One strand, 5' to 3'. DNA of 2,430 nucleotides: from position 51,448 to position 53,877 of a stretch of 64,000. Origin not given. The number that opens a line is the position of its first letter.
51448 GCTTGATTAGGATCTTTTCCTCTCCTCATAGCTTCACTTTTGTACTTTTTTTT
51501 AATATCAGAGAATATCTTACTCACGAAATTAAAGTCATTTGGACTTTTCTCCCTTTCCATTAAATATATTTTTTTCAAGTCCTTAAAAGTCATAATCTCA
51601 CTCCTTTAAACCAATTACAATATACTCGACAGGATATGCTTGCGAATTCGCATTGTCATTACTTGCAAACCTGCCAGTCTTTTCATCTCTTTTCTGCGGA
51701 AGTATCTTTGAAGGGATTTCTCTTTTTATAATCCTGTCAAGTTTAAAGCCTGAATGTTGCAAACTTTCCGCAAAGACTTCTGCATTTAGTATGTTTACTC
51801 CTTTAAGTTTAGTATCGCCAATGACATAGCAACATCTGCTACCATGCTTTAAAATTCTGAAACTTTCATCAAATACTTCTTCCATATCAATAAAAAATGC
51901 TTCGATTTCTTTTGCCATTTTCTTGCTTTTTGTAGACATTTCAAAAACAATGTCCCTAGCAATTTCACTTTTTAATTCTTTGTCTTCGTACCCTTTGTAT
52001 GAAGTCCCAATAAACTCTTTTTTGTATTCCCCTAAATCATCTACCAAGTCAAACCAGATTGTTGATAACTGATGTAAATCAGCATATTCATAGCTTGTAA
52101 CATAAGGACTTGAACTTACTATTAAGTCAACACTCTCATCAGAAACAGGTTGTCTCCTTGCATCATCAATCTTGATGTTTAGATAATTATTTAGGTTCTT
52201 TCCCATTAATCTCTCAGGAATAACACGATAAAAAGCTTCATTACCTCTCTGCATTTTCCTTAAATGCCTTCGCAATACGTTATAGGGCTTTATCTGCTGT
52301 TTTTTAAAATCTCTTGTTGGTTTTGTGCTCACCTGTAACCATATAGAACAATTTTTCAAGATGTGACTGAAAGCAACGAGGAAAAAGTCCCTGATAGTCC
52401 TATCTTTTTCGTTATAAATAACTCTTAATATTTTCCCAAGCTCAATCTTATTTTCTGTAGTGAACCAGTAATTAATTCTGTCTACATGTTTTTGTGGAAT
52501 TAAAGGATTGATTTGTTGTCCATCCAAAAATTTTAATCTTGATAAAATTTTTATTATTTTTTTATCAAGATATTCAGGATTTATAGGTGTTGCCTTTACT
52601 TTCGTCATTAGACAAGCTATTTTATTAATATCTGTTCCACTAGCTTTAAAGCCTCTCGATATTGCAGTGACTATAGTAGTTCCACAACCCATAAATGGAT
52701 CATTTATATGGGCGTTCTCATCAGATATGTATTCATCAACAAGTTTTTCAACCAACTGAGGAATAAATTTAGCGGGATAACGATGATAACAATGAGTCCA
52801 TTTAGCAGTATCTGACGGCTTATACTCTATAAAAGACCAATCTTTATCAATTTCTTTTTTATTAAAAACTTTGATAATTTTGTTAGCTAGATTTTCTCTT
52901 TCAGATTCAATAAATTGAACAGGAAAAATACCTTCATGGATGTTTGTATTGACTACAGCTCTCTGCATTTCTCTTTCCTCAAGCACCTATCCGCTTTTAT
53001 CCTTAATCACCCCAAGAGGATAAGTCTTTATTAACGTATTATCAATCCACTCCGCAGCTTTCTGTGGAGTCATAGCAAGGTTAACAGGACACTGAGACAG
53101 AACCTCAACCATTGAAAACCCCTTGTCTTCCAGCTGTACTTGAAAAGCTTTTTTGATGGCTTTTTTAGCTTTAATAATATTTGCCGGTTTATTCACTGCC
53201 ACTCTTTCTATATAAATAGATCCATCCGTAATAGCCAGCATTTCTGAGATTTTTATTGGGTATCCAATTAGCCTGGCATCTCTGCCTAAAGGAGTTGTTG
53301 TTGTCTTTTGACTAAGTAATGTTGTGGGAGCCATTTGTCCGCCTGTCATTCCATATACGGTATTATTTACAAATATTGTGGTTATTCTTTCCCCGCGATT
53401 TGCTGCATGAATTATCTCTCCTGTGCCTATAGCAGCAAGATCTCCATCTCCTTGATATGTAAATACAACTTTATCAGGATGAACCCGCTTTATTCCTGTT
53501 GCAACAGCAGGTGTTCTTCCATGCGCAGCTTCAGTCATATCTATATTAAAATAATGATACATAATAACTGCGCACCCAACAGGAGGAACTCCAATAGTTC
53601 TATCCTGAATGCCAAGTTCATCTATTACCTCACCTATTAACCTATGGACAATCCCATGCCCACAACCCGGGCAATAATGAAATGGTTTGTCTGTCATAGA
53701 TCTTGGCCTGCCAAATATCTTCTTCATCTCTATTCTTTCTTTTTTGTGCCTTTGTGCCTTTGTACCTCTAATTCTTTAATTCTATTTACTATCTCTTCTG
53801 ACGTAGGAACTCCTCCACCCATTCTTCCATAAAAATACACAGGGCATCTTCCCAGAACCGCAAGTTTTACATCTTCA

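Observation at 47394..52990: AT-rich restriction/defense island inserted into the middle of the pyruvate:ferredoxin oxidoreductase operon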

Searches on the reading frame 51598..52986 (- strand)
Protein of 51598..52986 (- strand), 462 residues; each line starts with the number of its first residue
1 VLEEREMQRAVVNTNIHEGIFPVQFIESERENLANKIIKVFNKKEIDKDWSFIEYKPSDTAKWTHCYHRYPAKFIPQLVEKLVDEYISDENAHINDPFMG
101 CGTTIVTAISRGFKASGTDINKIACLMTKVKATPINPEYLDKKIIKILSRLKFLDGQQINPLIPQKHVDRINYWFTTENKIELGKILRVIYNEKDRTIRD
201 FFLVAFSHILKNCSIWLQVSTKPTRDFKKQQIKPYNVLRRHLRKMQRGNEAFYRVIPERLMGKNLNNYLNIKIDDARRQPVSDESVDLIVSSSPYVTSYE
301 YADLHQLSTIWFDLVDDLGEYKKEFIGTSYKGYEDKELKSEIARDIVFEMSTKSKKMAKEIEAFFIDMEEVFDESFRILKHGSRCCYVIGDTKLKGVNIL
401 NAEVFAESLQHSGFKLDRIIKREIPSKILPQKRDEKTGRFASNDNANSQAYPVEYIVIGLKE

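Call 4: search_protein_families(library=pfam, proteins=[window:51598-52986:-], max_evalue=0.01)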
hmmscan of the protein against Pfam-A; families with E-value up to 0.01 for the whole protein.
window:51598-52986:- (462 aa): 1 family
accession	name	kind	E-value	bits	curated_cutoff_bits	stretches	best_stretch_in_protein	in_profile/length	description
PF01555.25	N6_N4_Mtase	-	7.2e-14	52.7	26.7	2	40-126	134-217/221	DNA methylase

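Call 5: search_protein_families(library=padloc, proteins=[window:51598-52986:-], max_evalue=0.01)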
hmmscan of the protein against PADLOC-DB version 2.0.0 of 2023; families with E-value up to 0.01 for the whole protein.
window:51598-52986:- (462 aa): 34 families (the best 25 are shown)
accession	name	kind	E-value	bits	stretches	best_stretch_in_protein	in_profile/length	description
PDLC03322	MTase_II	-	1.8e-54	183.3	1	36-433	10-419/446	Type II methyltransferase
PDLC03362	MTase_II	-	1.5e-37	127.5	1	57-440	36-426/438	Type II methyltransferase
PDLC03239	MTase_II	-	8.7e-32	108.4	1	49-420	51-400/442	Type II methyltransferase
PDLC03364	MTase_II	-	8.7e-27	92.1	1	32-424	7-355/380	Type II methyltransferase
PDLC03380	MTase_II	-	7.8e-25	85.9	1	49-313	19-290/393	Type II methyltransferase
PDLC03360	MTase_II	-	1.3e-24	85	1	33-432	10-424/441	Type II methyltransferase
PDLC03224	MTase_II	-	2.7e-21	74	1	21-420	26-450/481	Type II methyltransferase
PDLC03249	MTase_II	-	1.4e-18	65.1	1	45-160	85-209/541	Type II methyltransferase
PDLC03369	MTase_II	-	2.6e-17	60.8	2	61-132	111-182/532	Type II methyltransferase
PDLC03353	MTase_II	-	8.7e-17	59.5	2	279-423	21-117/260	Type II methyltransferase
PDLC03377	MTase_II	-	1.1e-16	58.5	1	63-316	94-348/504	Type II methyltransferase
PDLC03350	MTase_II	-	6e-14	50.2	2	275-458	63-189/312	Type II methyltransferase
PDLC03376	MTase_II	-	2.6e-13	48.3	2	360-423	154-217/249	Type II methyltransferase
PDLC03325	MTase_II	-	1.4e-11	41.8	1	63-138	63-139/426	Type II methyltransferase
PDLC03306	MTase_II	-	6.3e-10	36.6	1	64-138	30-102/422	Type II methyltransferase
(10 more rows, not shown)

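Call 6: search_protein_families(library=ncbifam, proteins=[window:51598-52986:-], max_evalue=0.01)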
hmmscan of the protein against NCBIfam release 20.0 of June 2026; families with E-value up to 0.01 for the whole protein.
window:51598-52986:- (462 aa): 2 families
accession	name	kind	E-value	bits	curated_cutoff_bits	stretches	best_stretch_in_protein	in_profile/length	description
TIGR01177.1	TIGR01177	hypoth_equivalog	0.00071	19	316.55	0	70-122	162-214/330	TIGR01177 family methyltransferase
NF042963.1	DUF1156_antiphage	equivalog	0.00082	17.6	1000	1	58-128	150-221/960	anti-phage-associated DUF1156 domain-containing protein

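Call 65: search_solved_structures(query=window:51598-52986:-, max_evalue=0.01)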
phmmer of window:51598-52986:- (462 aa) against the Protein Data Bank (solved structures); distinct sequences matched with E-value up to 0.01: 3.
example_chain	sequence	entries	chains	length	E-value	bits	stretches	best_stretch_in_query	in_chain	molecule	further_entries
2zie_A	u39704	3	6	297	2.3e-05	26.6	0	70-121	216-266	Putative modification methylase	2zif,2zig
8urk_A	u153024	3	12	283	0.0087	18.1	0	49-129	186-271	Methyltransferase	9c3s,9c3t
9c3u_A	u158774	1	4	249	0.01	17.9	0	49-128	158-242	Methyltransferase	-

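Call 72: search_dna_similar(query=window:51598-52986:-, collection=plasmids, mode=protein, max_evalue=1e-10, max_rows=15)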
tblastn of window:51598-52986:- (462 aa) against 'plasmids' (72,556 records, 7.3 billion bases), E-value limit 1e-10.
Records with a match: 45; places in all: 48; records where one place covers at least 80% of the query: 35.
Best place of each record, by identity: <60% 45.
By first word of the organism name: Deinococcus 13; Rhizobium 5; Lactococcus 3; Clostridium 2; Bradyrhizobium 2; Sinorhizobium 2; Allorhizobium 1; Parabacteroides 1; Liquorilactobacillus 1; Latilactobacillus 1; and 14 more.
By predicted mobility (MOB-suite, as given by PLSDB): non-mobilizable 28; conjugative 12; mobilizable 5.
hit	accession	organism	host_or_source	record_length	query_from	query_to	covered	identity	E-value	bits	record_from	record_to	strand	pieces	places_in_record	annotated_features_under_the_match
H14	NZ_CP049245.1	Allorhizobium pseudoryzae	cell culture,soil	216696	50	459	89%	30.9%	2e-43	171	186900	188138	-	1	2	class I SAM-dependent methyltransferase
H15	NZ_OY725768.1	Parabacteroides distasonis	-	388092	43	432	84%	31.1%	1e-35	147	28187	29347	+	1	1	DNA methyltransferase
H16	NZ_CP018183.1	Liquorilactobacillus nagelii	cell culture,water kefir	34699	32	432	87%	29.3%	3e-36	149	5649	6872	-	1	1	DNA methyltransferase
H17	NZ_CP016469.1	Latilactobacillus curvatus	cell culture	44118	32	432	87%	29.3%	4e-36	149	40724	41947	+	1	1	DNA methyltransferase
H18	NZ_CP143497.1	Clostridium perfringens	pig,fecal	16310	26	431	88%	28.9%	3e-35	147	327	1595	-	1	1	DNA adenine methylase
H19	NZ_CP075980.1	Clostridium perfringens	feces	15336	26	431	88%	28.9%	1e-34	145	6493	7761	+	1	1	DNA adenine methylase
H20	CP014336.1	Geobacillus thermoleovorans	Single cell,soil near hot water effluent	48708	25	432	88%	28.3%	2e-38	156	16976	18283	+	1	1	hypothetical protein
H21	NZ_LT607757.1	Methanobacterium congolense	-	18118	82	458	82%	28.4%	3e-25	117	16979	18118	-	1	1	none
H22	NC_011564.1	Candidatus Azobacteroides pseudotrichonymphae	Pseudotrichonympha grassii (protist) in ...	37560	41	462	91%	25.2%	8e-26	118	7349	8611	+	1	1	DNA methyltransferase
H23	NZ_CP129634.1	Priestia aryabhattai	bacterial culture,soil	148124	48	426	82%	27.9%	3e-27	122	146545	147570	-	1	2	DNA methyltransferase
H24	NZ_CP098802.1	Rhizobium anhuiense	Trifolium dubium,Cell culture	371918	49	421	81%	27.7%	8e-25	115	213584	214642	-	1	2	DNA methyltransferase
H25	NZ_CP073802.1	Macrococcoides caseolyticum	cattle,pure culture,nasal swab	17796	44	432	84%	26.3%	8e-32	136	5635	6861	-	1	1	hypothetical protein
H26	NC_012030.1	Halorubrum lacusprofundi ATCC 49239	-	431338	47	445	86%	25.5%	2e-21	105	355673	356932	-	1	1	DNA methyltransferase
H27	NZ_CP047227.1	Moraxella osloensis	whole organism,activated sludge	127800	26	434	89%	24.7%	4e-20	101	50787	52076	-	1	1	hypothetical protein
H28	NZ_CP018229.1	Rhizobium leguminosarum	Vavilovia formosa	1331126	28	438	89%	24.5%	1e-19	99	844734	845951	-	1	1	record has no annotation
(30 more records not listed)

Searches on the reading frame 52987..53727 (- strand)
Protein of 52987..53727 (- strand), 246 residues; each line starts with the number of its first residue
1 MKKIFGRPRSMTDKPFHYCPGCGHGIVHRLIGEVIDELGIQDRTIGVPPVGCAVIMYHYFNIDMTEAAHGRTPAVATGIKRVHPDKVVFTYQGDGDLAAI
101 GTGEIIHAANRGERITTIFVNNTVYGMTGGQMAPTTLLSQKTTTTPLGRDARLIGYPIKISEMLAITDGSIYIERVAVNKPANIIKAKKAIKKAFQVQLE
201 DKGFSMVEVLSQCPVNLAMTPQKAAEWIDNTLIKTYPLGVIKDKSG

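Call 4: search_protein_families(library=pfam, proteins=[window:52987-53727:-], max_evalue=0.01)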
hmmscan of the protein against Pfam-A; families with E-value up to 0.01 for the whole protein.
window:52987-53727:- (246 aa): 1 family
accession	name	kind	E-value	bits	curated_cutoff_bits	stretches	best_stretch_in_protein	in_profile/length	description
PF02775.26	TPP_enzyme_C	-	2.2e-20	73.4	21.9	1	54-209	6-151/151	Thiamine pyrophosphate enzyme, C-terminal TPP binding domain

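Call 6: search_protein_families(library=ncbifam, proteins=[window:52987-53727:-], max_evalue=0.01)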
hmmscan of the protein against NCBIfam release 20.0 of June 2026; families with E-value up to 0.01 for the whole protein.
window:52987-53727:- (246 aa): 15 families
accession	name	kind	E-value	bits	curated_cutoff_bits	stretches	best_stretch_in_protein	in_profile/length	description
NF008820.0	PRK11866.1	equivalog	7.4e-38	130.6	402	1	14-214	13-202/287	2-oxoacid ferredoxin oxidoreductase subunit beta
NF007207.0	PRK09628.1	equivalog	2.1e-35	122.7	364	1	14-234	14-228/277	2-oxoglutarate ferredoxin oxidoreductase subunit beta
TIGR02177.1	PorB_KorB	subfamily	4.3e-35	121.6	261.9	1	17-215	2-189/286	2-oxoacid:acceptor oxidoreductase, beta subunit, pyruvate/2-ketoisovalerate family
NF008821.0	PRK11869.1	equivalog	3.4e-31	108.2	438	1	13-215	11-202/286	2-oxoacid ferredoxin oxidoreductase subunit beta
NF041171.1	Oxoac_fdxbeta_Archa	equivalog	2.4e-30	105.9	423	1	17-216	4-192/296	2-oxoacid:ferredoxin oxidoreductase subunit beta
NF008819.1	PRK11865.1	equivalog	1.3e-20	73.8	405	1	18-226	20-225/300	pyruvate synthase subunit PorB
NF008818.0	PRK11864.1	subfamily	1.1e-17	64.1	405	1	18-226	20-221/300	3-methyl-2-oxobutanoate dehydrogenase subunit beta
NF045766.1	PhenlGlyoxDHPadI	equivalog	2.1e-11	43.2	700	1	72-226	214-367/443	NADH-dependent phenylglyoxylate dehydrogenase subunit beta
TIGR03336.1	IOR_alpha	equivalog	1.5e-09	36.8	650.9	1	10-198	350-520/595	indolepyruvate ferredoxin oxidoreductase subunit alpha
NF045792.1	OxalOxredbeta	equivalog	1.1e-07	31.2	590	1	18-223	23-235/311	oxalate oxidoreductase subunit beta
TIGR03846.1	sulfopy_beta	equivalog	4.3e-07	30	221.5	1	27-136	5-111/182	sulfopyruvate decarboxylase subunit beta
NF004813.0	PRK06163.1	equivalog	4.6e-05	23.2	240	1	73-136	63-126/202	hypothetical protein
TIGR02176.1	pyruv_ox_red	equivalog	6.4e-05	21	911.35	1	86-213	954-1070/1167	pyruvate:ferredoxin (flavodoxin) oxidoreductase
NF006052.0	PRK08199.1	subfamily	0.00025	19.5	539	1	70-126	418-473/559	thiamine pyrophosphate protein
TIGR03297.1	Ppyr-DeCO2ase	equivalog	0.00082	18.5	312.5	1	69-134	222-287/360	phosphonopyruvate decarboxylase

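Call 17: find_related_loci(query=window:52987-53727:-, collection=genome_contigs, flank=10000)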
Query window:52987-53727:- (246 aa) in genome_contigs; peptide patterns used: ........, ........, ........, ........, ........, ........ (x = any residue, [..] = any of these).
600 stretches matched a pattern (row limit reached: there are more); 594 encode a relative of the query (tblastn E <= 1e-3); the best 80 are kept; 80 distinct loci.
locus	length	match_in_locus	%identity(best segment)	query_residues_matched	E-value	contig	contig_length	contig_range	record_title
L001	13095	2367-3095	67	1-243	5e-119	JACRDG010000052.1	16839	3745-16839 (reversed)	MAG: Desulfomonile tiedjei isolate NC_groundwater_1666_Pr3_B-0.1um_58_14 SR-2_scaffold_141_1179794, whole genome shotgun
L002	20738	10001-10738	65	1-246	3e-115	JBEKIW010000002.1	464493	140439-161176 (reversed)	MAG: Dehalococcoidia bacterium isolate SPRUCE 309 SPRUCE_309_2, whole genome shotgun sequence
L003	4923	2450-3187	63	1-246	5e-115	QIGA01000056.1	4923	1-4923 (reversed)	MAG: Chloroflexi bacterium isolate SZUA-161 Ga0063294_10023624, whole genome shotgun sequence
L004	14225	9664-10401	65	1-246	4e-113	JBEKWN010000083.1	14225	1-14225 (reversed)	MAG: Thermodesulfobacteriota bacterium isolate SPRUCE 629 SPRUCE_629_83, whole genome shotgun sequence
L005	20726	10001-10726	65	1-242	3e-111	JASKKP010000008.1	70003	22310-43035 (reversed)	MAG: Bacillota bacterium isolate DJKA57_NP-J24_bin.10 scaffold_18, whole genome shotgun sequence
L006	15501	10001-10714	66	8-245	6e-111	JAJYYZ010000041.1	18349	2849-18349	MAG: bacterium isolate FK4.bin83 NODE_3315_length_18349_cov_2.282351, whole genome shotgun sequence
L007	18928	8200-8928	65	1-243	1e-110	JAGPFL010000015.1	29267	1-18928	MAG: Syntrophobacterales bacterium isolate Gw_SlDig_bin_168 Gw_SlDig_2396_length_29267_cov_5.442004, whole genome shotgu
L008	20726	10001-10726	65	4-245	2e-110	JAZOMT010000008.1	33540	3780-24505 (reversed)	MAG: Faecousia sp. isolate T1900045645_YK20190339.MAGScoT_cleanbin_000014 SGB_8159_k141_2192751, whole genome shotgun se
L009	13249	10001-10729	63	4-246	4e-110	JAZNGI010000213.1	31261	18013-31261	MAG: Eubacteriales bacterium isolate T1900044706_TS20190172.MAGScoT_cleanbin_000003 SGB_1812_k141_1739712, whole genome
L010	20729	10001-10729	64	4-246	3e-110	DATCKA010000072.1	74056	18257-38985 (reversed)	MAG TPA_asm: Limnochordales bacterium isolate SMAG_U7084 k141_754391, whole genome shotgun sequence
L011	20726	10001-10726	65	2-243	3e-110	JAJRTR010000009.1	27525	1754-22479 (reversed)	MAG: bacterium isolate Dive96_bin1.91 k141_401994, whole genome shotgun sequence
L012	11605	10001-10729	65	1-243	4e-110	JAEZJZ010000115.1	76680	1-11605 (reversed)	MAG: Bacillota bacterium isolate OH_CDB_256 k127_708119, whole genome shotgun sequence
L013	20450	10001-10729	63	1-243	8e-110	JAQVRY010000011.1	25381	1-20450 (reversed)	MAG: Tissierellia bacterium isolate STF1_261 NODE_4451_length_25381_cov_42.372891_Sandtown_F1, whole genome shotgun sequ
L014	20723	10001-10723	65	4-244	2e-109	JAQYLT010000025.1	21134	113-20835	MAG: Bacillota bacterium isolate SUG2060 k141_114842, whole genome shotgun sequence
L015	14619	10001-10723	63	2-242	1e-109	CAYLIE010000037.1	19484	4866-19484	MAG TPA_asm: uncultured Anaerolineales bacterium isolate binchicken_co294_77 genome assembly, contig: NODE_3104_length_1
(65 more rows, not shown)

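Call 21: find_homologous_proteins(query=window:52987-53727:-, max_evalue=1e-60)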
Query window:52987-53727:- (246 aa): 7998 proteins with E <= 1e-60 among 8000 candidates; the best 120 are listed.
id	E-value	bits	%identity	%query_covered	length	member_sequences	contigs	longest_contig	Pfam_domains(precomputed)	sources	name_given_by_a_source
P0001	9.4e-160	548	98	100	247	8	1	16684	PF02775.27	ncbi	ncbi:MAG: thiamine pyrophosphate-dependent enzyme [bacterium]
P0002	3.7e-154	529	93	100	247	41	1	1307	PF02775.27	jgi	-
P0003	8.2e-123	427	81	93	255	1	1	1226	PF02775.27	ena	-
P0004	1.1e-117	410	73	100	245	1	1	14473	PF02775.27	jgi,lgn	-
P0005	1.7e-116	406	72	100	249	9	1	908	PF02775.27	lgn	-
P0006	1.7e-116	406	70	100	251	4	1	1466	PF02775.27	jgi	jgi:2-oxoglutarate ferredoxin oxidoreductase subunit beta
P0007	3.1e-116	405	72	99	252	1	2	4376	PF02775.27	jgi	-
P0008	6.7e-116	404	70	100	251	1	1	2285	PF02775.27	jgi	jgi:2-oxoglutarate ferredoxin oxidoreductase subunit beta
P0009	8.0e-116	404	70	100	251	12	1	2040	PF02775.27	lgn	-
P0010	9.8e-116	403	70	100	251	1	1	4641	PF02775.27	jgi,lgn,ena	-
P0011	1.0e-115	403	68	100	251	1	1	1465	PF02775.27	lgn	-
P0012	1.1e-115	403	70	100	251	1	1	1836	PF02775.27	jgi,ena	-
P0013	1.1e-115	403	72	100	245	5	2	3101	PF02775.27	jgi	-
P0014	1.3e-115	403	70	100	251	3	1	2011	PF02775.27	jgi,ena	-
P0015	1.5e-115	403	70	100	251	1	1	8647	PF02775.27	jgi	jgi:2-oxoglutarate/2-oxoacid ferredoxin oxidoreductase subunit beta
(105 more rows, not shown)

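Call 22: find_encoding_contigs(protein=P0001, flank=10000, max_places=6)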
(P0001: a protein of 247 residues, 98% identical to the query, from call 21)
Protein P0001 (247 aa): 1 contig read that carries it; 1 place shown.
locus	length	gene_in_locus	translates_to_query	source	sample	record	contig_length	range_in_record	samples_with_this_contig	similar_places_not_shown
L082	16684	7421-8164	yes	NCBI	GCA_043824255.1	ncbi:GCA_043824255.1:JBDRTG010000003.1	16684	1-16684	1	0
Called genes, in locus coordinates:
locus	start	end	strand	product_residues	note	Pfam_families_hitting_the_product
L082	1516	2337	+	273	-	PF00793:DAHP_synth_1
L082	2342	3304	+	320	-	PF01380:SIS, PF00571:CBS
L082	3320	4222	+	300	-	PF01513:NAD_kinase, PF20143:NAD_kinase_C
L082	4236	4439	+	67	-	PF12797:Fer4_2 (weak), PF12837:Fer4_6 (weak), PF13237:Fer4_10 (weak), PF25160:LdpA_Fe-S-bd (faint), PF00037:Fer4, PF14697:Fer4_21 (weak), PF12838:Fer4_7, PF13187:Fer4_9, +1 more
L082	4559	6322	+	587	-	PF02366:PMT, PF13231:PMT_2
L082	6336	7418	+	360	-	PF01855:POR_N, PF02780:Transketolase_C, PF17147:PFOR_II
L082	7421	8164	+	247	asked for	PF02775:TPP_enzyme_C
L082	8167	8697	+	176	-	PF01558:POR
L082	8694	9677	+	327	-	PF00294:PfkB, PF01256:Carb_kinase (weak), PF08543:Phos_pyr_kin (weak)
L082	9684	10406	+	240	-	PF00149:Metallophos, PF12850:Metallophos_2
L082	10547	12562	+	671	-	PF22745:Nlig-Ia, PF01653:DNA_ligase_aden, PF14520:HHH_5 (faint), PF03120:OB_DNA_ligase, PF03119:DNA_ligase_ZBD, PF12826:HHH_2, PF00533:BRCT, PF12738:PTCB-BRCT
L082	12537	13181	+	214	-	PF00753:Lactamase_B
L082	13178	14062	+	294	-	PF02899:Phage_int_SAM_1, PF13495:Phage_int_SAM_4, PF00589:Phage_integrase, PF22823:MrpR_C_cat (faint)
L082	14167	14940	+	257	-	-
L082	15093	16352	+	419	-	PF01103:Omp85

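Call 23: find_encoding_contigs(protein=P0002, flank=10000, max_places=6)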
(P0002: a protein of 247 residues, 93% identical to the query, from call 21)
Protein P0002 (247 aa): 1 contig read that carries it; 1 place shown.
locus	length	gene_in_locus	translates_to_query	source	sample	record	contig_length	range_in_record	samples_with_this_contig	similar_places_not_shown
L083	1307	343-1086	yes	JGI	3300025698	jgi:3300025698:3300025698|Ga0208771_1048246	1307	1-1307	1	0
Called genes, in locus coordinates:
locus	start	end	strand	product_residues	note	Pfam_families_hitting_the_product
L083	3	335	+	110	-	PF02780:Transketolase_C, PF17147:PFOR_II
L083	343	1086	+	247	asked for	PF02775:TPP_enzyme_C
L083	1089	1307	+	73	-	?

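Call 24: find_encoding_contigs(protein=P0004, flank=10000, max_places=6)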
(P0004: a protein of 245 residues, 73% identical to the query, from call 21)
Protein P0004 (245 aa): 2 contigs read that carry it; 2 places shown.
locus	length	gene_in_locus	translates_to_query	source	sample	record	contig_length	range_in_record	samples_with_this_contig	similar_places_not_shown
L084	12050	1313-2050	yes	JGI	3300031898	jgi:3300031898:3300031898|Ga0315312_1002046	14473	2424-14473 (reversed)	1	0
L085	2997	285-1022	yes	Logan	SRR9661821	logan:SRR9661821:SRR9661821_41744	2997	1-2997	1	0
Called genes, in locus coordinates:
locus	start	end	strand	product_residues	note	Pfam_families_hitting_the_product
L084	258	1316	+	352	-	PF01855:POR_N, PF02780:Transketolase_C (weak), PF17147:PFOR_II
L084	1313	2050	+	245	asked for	PF02775:TPP_enzyme_C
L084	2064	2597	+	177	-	PF01558:POR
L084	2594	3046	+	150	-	PF13527:Acetyltransf_9 (faint), PF00583:Acetyltransf_1, PF13673:Acetyltransf_10, PF13508:Acetyltransf_7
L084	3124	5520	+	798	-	PF00515:TPR_1 (faint), PF13424:TPR_12 (faint), PF07719:TPR_2 (faint), PF13432:TPR_16, PF14559:TPR_19 (weak), PF12895:ANAPC3, PF12969:DUF3857, PF01841:Transglut_core, +3 more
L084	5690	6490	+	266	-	PF12728:HTH_17, PF13487:HD_5, PF01966:HD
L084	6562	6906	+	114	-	PF01035:DNA_binding_1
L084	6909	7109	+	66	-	PF00313:CSD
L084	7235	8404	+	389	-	PF00579:tRNA-synt_1b, PF22421:SYY_C-terminal, PF01479:S4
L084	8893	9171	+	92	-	PF01197:Ribosomal_L31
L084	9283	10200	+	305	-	PF07136:DUF1385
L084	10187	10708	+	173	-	PF02417:Chromate_transp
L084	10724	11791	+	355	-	PF03462:PCRF, PF00472:RF-1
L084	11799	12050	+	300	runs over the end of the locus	PF17827:PrmC_N, PF01170:UPF0020, PF02384:N6_Mtase (weak), PF02475:TRM5-TYW2_MTfase (weak), PF05175:MTS, PF09445:Methyltransf_15, PF13649:Methyltransf_25, PF13847:Methyltransf_31, +3 more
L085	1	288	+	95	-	?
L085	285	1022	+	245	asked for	PF02775:TPP_enzyme_C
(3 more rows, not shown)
